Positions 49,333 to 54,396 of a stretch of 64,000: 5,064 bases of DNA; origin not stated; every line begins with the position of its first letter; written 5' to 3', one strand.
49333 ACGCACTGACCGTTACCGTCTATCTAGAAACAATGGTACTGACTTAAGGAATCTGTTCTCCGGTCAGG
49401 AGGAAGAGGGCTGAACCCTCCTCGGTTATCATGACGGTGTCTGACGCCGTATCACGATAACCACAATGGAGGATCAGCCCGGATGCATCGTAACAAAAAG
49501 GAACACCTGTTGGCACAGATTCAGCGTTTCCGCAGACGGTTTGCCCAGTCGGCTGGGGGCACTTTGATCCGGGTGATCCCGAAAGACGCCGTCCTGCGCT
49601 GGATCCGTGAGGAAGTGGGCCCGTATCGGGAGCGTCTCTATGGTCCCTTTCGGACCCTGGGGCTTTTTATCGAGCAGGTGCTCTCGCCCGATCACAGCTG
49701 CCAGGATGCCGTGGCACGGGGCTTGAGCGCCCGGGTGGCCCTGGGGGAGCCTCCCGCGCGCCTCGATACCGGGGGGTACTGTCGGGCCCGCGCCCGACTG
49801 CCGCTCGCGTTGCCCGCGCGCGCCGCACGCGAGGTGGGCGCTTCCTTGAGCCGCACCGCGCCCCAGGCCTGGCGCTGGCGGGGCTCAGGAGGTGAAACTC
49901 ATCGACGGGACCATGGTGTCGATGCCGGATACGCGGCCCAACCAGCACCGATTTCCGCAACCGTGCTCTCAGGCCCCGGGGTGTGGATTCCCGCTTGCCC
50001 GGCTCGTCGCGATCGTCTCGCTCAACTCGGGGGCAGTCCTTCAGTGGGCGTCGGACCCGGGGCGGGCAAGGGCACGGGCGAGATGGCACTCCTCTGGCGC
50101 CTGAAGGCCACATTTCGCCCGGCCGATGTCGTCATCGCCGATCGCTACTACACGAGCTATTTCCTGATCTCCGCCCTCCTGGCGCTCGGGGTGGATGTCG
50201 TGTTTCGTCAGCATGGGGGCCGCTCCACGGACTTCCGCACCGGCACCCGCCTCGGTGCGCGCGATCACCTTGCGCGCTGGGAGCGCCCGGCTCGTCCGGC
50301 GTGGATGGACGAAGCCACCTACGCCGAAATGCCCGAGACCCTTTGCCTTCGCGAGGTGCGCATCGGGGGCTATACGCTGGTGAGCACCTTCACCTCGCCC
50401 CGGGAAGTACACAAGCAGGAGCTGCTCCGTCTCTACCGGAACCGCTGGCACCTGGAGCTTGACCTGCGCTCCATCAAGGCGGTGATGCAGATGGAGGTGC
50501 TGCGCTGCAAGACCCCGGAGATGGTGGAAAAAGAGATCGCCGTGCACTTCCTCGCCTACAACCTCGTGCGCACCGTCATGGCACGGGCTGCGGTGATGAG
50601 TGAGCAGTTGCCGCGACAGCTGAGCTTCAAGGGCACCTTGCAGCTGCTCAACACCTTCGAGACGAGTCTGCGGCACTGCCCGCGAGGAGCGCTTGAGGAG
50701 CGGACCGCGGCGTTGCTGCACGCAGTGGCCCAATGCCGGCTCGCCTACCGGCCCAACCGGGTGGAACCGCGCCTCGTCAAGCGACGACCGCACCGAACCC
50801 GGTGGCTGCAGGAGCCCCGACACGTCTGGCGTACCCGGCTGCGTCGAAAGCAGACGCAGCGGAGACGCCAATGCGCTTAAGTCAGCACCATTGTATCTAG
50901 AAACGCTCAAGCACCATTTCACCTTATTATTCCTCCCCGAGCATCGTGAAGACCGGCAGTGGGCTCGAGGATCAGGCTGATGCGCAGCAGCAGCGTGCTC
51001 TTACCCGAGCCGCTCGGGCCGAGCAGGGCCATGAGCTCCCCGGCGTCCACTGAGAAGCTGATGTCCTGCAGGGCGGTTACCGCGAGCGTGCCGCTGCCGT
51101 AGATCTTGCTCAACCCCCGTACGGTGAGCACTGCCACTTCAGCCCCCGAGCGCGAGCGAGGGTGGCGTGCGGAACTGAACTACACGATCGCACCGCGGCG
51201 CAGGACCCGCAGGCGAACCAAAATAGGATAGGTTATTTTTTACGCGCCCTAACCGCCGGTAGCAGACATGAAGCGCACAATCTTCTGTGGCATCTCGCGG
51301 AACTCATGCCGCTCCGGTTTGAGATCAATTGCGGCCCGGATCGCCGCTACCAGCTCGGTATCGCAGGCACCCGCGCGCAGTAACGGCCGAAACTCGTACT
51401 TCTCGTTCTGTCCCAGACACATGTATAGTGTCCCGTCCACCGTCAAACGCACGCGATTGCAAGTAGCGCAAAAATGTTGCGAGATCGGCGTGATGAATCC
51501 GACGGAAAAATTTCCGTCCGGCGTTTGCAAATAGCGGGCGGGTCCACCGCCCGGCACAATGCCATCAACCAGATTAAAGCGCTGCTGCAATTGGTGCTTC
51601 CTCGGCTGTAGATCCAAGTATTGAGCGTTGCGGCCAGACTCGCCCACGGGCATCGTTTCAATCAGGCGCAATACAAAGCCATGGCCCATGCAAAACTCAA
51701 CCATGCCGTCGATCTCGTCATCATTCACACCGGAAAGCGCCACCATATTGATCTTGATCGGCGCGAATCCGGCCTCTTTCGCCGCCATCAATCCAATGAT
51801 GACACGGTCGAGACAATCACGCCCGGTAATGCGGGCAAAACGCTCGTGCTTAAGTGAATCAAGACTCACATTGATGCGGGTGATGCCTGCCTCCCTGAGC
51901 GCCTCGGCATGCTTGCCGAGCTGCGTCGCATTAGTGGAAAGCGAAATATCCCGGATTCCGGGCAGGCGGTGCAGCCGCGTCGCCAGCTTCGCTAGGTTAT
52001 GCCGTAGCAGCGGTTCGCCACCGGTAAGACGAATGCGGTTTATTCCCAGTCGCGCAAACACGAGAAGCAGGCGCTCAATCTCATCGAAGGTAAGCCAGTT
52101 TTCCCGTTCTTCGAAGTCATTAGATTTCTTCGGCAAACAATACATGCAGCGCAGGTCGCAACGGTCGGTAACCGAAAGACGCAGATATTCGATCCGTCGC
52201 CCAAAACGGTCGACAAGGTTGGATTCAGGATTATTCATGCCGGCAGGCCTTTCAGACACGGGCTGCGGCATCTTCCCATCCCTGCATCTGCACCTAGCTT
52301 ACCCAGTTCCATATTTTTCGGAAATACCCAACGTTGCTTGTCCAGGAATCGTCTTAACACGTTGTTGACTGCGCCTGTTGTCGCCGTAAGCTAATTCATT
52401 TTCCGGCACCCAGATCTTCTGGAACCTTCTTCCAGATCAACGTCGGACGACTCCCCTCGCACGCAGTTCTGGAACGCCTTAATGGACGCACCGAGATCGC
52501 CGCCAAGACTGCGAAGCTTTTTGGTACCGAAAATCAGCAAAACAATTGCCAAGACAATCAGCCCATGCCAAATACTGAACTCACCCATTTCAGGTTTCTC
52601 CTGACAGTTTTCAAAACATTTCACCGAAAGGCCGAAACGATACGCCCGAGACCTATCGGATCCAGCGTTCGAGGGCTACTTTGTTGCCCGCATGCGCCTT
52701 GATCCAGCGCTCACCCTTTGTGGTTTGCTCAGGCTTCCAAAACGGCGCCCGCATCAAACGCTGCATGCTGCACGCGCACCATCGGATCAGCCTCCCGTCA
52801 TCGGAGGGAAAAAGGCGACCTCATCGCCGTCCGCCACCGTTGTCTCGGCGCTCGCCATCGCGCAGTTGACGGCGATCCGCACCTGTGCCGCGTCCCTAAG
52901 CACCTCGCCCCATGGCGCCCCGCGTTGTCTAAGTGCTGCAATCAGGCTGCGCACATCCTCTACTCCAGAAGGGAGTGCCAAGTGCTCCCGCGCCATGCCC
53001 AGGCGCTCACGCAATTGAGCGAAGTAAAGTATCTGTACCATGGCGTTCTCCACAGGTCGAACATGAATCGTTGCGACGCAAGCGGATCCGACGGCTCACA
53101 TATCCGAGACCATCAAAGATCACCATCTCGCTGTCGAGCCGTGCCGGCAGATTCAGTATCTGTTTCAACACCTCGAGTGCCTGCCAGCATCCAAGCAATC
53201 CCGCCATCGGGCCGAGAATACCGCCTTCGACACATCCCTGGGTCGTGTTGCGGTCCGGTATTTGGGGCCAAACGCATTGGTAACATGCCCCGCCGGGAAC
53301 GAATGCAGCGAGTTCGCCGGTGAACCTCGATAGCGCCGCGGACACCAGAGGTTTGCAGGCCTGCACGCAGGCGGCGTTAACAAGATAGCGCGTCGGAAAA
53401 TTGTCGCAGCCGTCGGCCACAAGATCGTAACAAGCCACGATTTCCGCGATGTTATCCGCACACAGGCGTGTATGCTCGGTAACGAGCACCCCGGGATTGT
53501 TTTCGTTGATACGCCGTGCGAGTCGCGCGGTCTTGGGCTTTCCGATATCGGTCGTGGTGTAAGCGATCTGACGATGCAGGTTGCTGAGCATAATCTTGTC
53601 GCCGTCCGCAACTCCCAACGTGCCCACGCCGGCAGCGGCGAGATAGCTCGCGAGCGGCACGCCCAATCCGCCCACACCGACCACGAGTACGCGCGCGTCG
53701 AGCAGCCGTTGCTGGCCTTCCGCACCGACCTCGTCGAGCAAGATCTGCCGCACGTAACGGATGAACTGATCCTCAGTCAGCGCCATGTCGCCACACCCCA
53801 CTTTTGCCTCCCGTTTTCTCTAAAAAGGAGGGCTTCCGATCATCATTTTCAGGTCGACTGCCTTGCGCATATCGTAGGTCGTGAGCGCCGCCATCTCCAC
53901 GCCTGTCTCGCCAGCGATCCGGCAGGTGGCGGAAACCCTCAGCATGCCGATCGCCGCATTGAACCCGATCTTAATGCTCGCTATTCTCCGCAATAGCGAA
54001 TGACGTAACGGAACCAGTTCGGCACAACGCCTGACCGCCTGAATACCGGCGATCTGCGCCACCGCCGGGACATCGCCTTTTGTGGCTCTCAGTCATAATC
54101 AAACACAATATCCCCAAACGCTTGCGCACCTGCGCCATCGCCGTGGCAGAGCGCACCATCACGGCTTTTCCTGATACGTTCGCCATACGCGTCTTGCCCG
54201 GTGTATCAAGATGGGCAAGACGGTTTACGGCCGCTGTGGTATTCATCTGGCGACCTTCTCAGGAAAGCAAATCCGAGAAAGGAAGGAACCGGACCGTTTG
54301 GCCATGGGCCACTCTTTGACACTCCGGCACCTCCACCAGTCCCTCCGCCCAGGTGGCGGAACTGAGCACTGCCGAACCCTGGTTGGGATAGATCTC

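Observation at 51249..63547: Self-contained Mo/sulfur module: Ttr-type BCA oxidoreductase, TorD chaperone, tandem TusA, private TatA and a Moco biosynthesis set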

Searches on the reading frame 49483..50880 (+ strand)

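Call 7: search_protein_families(library=pfam, proteins=[window:49483-50880:+], max_evalue=0.1)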
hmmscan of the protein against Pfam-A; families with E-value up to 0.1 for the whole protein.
window:49483-50880:+ (465 aa): 2 families
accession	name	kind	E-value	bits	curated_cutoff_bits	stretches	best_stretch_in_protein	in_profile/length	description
PF01609.27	DDE_Tnp_1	-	2.4e-13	50.7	23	1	203-361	64-200/200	Transposase DDE domain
PF13701.12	DDE_Tnp_1_4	-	0.01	14.5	34.7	1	303-366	310-374/435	Transposase DDE domain group 1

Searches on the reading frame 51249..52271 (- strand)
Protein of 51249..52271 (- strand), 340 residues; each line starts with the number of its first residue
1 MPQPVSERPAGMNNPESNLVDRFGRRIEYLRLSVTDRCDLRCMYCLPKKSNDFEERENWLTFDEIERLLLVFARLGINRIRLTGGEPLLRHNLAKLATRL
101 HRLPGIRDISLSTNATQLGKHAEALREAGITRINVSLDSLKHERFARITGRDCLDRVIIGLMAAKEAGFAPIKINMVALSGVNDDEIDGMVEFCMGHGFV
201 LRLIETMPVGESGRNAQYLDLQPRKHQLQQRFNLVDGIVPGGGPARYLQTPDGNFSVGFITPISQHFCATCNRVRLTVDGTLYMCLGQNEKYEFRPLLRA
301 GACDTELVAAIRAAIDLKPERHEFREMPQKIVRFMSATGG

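Call 4: search_protein_families(library=pfam, proteins=[window:51249-52271:-], max_evalue=0.01)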
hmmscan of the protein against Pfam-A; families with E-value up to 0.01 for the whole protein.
window:51249-52271:- (340 aa): 3 families
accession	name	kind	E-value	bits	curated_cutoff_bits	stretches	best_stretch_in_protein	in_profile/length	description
PF04055.27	Radical_SAM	-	3.4e-34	118.9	29.5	1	33-194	2-166/166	Radical SAM superfamily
PF06463.18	Mob_synth_C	-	1.4e-33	116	37.4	1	200-324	2-128/128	Molybdenum Cofactor Synthesis C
PF13353.11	Fer4_12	-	2.2e-05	25.2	22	1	36-113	13-90/137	4Fe-4S single cluster domain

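Call 5: search_protein_families(library=ncbifam, proteins=[window:51249-52271:-], max_evalue=0.01)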
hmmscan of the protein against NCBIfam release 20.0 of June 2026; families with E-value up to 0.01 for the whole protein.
window:51249-52271:- (340 aa): 65 families (the best 25 are shown)
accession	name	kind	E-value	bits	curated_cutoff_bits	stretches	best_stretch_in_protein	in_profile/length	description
TIGR02666.1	moaA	equivalog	2.8e-112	375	284.05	1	19-340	1-336/336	GTP 3',8-cyclase MoaA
TIGR02668.1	moaA_archaeal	equivalog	3.7e-72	242.9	325.25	1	19-318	1-298/303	GTP 3',8-cyclase MoaA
NF001199.0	PRK00164.2-1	equivalog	4.7e-70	236.2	231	1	18-317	2-300/308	GTP 3',8-cyclase MoaA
NF045702.1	rSAM_GDGT_ether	equivalog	1.4e-19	70.1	450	1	31-217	89-276/486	tetraether lipid synthase Tes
NF045646.2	rSAM_Se_TrsS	equivalog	3.9e-19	68.5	490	1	32-219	90-276/441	radical SAM (seleno)protein TrsS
TIGR04347.1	pseudo_SAM_Halo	equivalog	1.5e-18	67.2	525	1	33-213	43-218/390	TIGR04347 family pseudo-SAM/SPASM protein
NF045574.1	sacti_mat_StsB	exception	2.7e-16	59.5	625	1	30-216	98-276/466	StsB family radical SAM/SPASM domain sactipeptide maturase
TIGR02109.1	PQQ_syn_pqqE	equivalog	9.5e-16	57.7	381.35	1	32-198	11-173/358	pyrroloquinoline quinone biosynthesis protein PqqE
TIGR04545.1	rSAM_ahbD_hemeb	equivalog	1.9e-15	57.1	500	1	33-200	5-168/339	heme b synthase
TIGR04055.1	rSAM_NirJ2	equivalog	8.1e-15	55.2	500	1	34-200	6-167/326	putative heme d1 biosynthesis radical SAM protein NirJ2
TIGR04546.1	rSAM_ahbC_deAc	equivalog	1.7e-14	53.4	650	1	33-169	44-177/390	12,18-didecarboxysiroheme deacetylase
TIGR04311.1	rSAM_Geo_metal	subfamily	1.9e-14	53.5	400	1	30-167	5-145/423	radical SAM/SPASM family putative metalloenzyme maturase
TIGR03962.1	mycofact_rSAM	equivalog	3.7e-14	52.7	265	1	33-233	17-210/339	mycofactocin radical SAM maturase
NF050035.1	rSAM_WgK_link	exception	4.4e-14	52.3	650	1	31-163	12-142/367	radical SAM/SPASM peptide maturase WgkB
NF049973.1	radical_Rv1681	equivalog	4.2e-13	48.9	380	1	37-194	81-234/326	Rv1681 family radical SAM protein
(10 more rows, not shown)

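Call 73: search_protein_families(library=ncbifam, proteins=[L103:4330-4722:+, L103:19967-20395:+], max_evalue=0.00001)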
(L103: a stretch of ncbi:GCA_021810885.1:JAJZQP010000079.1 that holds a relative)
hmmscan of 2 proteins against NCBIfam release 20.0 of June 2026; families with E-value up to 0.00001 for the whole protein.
L103:4330-4722:+ (130 aa): 0 families

L103:19967-20395:+ (142 aa): 2 families
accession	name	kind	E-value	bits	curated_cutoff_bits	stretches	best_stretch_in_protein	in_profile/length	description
NF001195.0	PRK00162.1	equivalog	6.1e-09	36.1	102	1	82-118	59-95/108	thiosulfate sulfurtransferase GlpE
NF006444.0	PRK08762.1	equivalog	1.5e-07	30.4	449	1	8-117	16-105/387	molybdopterin-synthase adenylyltransferase MoeB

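Call 93: search_protein_families(library=pfam, proteins=[L103:18531-18779:+, L103:4330-4722:+], max_evalue=0.05)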
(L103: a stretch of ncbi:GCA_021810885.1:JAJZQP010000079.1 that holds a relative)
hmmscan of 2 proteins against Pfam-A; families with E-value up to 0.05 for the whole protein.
L103:18531-18779:+ (82 aa): 0 families

L103:4330-4722:+ (130 aa): 0 families

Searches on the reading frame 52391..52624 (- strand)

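Call 4: search_protein_families(library=pfam, proteins=[window:52391-52624:-], max_evalue=0.01)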
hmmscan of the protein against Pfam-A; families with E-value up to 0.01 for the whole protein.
window:52391-52624:- (77 aa): 1 family
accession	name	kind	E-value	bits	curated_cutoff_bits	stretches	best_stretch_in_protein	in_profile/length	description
PF02416.21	TatA_B_E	-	1.1e-12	47.4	21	1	17-61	2-46/53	mttA/Hcf106 family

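Call 5: search_protein_families(library=ncbifam, proteins=[window:52391-52624:-], max_evalue=0.01)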
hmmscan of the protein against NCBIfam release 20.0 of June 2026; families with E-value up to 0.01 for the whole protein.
window:52391-52624:- (77 aa): 15 families
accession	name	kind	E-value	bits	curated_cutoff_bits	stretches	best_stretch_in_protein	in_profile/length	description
NF002813.0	PRK02958.1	equivalog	3e-20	72.1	83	1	13-61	1-49/73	Sec-independent protein translocase subunit TatA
TIGR01411.1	tatAE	subfamily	1.4e-17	63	53.9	1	16-60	2-46/47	twin-arginine translocase TatA/TatE family subunit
NF002960.0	PRK03625.1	equivalog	2.6e-16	59.6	92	1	13-59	1-47/67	twin-arginine translocase subunit TatE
NF002500.0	PRK01833.1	equivalog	2.9e-16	59.5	115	1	13-62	1-51/74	Sec-independent protein translocase subunit TatA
NF003393.0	PRK04561.1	equivalog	6e-16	58.1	104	1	13-59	1-47/75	twin arginine translocase protein A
NF003396.0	PRK04598.1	equivalog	3.8e-15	56.1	121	1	13-60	1-48/81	Sec-independent protein translocase subunit TatA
NF002922.0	PRK03554.1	equivalog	1.2e-14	54.6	125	1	13-58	1-46/89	Sec-independent protein translocase subunit TatA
NF001940.0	PRK00720.1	equivalog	3.1e-13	49.6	83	1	13-60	1-48/78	twin-arginine translocase TatA/TatE family subunit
NF002448.0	PRK01614.1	equivalog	5.4e-12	45.8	83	1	15-59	3-47/85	Sec-independent protein translocase subunit TatA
NF001681.0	PRK00442.1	equivalog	5.8e-12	46.2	102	1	13-60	1-48/92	twin-arginine translocase TatA/TatE family subunit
NF002402.0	PRK01470.1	equivalog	5.4e-08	32.3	71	1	16-63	3-50/53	twin arginine translocase protein A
NF047942.1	TatA_Rickett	exception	1.2e-07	31.3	90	1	16-54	3-41/45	twin-arginine translocase TatA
NF011430.0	PRK14861.1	subfamily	1.8e-07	30.5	62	1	22-64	11-53/61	twin arginine translocase protein A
NF001854.0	PRK00575.1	equivalog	6.4e-07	30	72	1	13-61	1-49/94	Sec-independent protein translocase subunit TatA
NF011429.0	PRK14857.1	equivalog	6.5e-07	29.7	77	1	23-56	13-46/91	TatA/E family twin arginine-targeting protein translocase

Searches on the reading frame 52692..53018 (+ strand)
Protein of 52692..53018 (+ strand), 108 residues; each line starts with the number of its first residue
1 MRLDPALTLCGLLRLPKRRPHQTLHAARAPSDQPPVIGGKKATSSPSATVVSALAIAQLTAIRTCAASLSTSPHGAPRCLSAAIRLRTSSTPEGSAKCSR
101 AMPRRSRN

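Call 7: search_protein_families(library=pfam, proteins=[window:52692-53018:+], max_evalue=0.1)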
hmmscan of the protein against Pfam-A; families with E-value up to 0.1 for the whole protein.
window:52692-53018:+ (108 aa): 0 families

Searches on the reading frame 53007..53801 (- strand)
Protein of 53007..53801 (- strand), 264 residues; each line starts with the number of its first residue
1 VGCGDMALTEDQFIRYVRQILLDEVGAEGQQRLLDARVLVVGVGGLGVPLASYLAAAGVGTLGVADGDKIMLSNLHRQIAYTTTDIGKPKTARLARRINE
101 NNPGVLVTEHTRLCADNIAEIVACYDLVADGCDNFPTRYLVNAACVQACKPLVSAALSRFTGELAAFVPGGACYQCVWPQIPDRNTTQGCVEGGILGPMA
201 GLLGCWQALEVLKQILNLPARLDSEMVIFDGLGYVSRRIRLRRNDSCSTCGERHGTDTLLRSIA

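Call 4: search_protein_families(library=pfam, proteins=[window:53007-53801:-], max_evalue=0.01)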
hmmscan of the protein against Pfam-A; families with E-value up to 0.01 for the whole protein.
window:53007-53801:- (264 aa): 1 family
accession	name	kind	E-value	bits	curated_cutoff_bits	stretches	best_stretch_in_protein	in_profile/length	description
PF00899.27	ThiF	-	7.6e-69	231.9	28.1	1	16-248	1-237/238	ThiF family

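Call 5: search_protein_families(library=ncbifam, proteins=[window:53007-53801:-], max_evalue=0.01)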
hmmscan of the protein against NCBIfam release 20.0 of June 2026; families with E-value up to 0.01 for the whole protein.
window:53007-53801:- (264 aa): 21 families
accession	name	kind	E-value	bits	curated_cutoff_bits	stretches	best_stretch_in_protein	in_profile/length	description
NF006444.0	PRK08762.1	equivalog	1.7e-78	264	449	1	7-254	119-371/387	molybdopterin-synthase adenylyltransferase MoeB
NF047750.1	SAMPActivE1UbaA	equivalog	1.1e-73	247.9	450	1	7-253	4-251/270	SAMP-activating enzyme E1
NF004281.0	PRK05690.1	subfamily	2.5e-71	239.8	266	1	7-251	4-249/250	molybdopterin-synthase adenylyltransferase MoeB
TIGR02356.1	adenyl_thiF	equivalog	8e-67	224.6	275.25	1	15-214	1-202/203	thiazole biosynthesis adenylyltransferase ThiF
NF005646.0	PRK07411.1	equivalog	1.1e-64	219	633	1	5-247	8-252/390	molybdopterin-synthase adenylyltransferase MoeB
NF005902.0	PRK07878.1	equivalog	7.7e-61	206.1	647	1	7-250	14-263/392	adenylyltransferase/sulfurtransferase MoeZ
TIGR02355.1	moeB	equivalog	1.7e-53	181.5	376.55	1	13-250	2-240/240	molybdopterin-synthase adenylyltransferase MoeB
NF004111.0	PRK05600.1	equivalog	6.2e-49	167.1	437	1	6-245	12-256/371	ThiF family adenylyltransferase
NF006204.0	PRK08328.1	equivalog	5e-38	131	339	1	8-230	2-220/231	hypothetical protein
NF009123.0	PRK12475.1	subfamily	2.3e-36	125.8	510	1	15-254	4-247/338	MoeB/ThiF family adenylyltransferase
NF006395.0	PRK08644.1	equivalog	7e-24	84.6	159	1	17-155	12-152/215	sulfur carrier protein ThiS adenylyltransferase ThiF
TIGR02354.1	thiF_fam2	equivalog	6.5e-18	65.3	152.2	1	22-150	8-136/200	thiamine biosynthesis protein ThiF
NF006077.0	PRK08223.1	equivalog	9.8e-18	64.1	266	1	25-175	18-171/296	hypothetical protein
NF011696.0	PRK15116.1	equivalog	1.7e-15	57.5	304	1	26-155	21-152/268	tRNA cyclic N6-threonylcarbamoyladenosine(37) synthase TcdA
NF005901.0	PRK07877.1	equivalog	4.9e-14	51.5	476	1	24-153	96-225/722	Rv1355c family protein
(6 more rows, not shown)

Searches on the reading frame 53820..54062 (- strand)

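Call 4: search_protein_families(library=pfam, proteins=[window:53820-54062:-], max_evalue=0.01)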
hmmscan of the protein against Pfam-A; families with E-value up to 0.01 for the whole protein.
window:53820-54062:- (80 aa): 1 family
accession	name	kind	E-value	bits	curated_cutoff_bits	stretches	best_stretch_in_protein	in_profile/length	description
PF01967.27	MoaC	-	2.2e-14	54.1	27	1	1-76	43-126/136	MoaC family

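Call 5: search_protein_families(library=ncbifam, proteins=[window:53820-54062:-], max_evalue=0.01)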
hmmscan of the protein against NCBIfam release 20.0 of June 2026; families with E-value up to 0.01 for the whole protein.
window:53820-54062:- (80 aa): 6 families
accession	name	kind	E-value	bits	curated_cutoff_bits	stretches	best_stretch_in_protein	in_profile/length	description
NF006870.0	PRK09364.1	subfamily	3.4e-17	62.6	162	1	2-76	60-142/161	cyclic pyranopterin monophosphate synthase MoaC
TIGR00581.1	moaC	equivalog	3.1e-15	56.3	141.5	1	2-76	55-136/148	cyclic pyranopterin monophosphate synthase MoaC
NF002947.1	PRK03604.1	equivalog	5.2e-14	52.2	285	1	1-76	43-124/301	bifunctional molybdenum cofactor biosynthesis protein MoaC/MoaB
NF011069.0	PRK14499.1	equivalog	4.6e-10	39.1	457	1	2-76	57-139/308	cyclic pyranopterin monophosphate synthase MoaC/MOSC-domain-containing protein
NF008999.0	PRK12343.1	equivalog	6.6e-10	38.9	171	1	2-63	57-116/156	cyclic pyranopterin monophosphate synthase MoaC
NF011070.0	PRK14500.1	equivalog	8.1e-07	28.6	606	1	2-75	64-147/358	putative bifunctional molybdopterin-guanine dinucleotide biosynthesis protein MoaC/MobA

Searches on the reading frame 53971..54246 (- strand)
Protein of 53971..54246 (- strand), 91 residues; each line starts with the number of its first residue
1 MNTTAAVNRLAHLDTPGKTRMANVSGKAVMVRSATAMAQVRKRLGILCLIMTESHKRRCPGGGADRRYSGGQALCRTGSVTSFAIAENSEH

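Call 4: search_protein_families(library=pfam, proteins=[window:53971-54246:-], max_evalue=0.01)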
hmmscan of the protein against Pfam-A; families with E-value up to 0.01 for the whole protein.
window:53971-54246:- (91 aa): 0 families

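Call 5: search_protein_families(library=ncbifam, proteins=[window:53971-54246:-], max_evalue=0.01)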
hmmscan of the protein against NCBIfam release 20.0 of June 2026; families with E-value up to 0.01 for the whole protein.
window:53971-54246:- (91 aa): 2 families
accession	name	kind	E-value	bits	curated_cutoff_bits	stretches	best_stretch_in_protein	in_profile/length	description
NF006870.0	PRK09364.1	subfamily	1.4e-06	28.1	162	1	8-56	4-52/161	cyclic pyranopterin monophosphate synthase MoaC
TIGR00581.1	moaC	equivalog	0.00018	21.3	141.5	1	11-56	2-47/148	cyclic pyranopterin monophosphate synthase MoaC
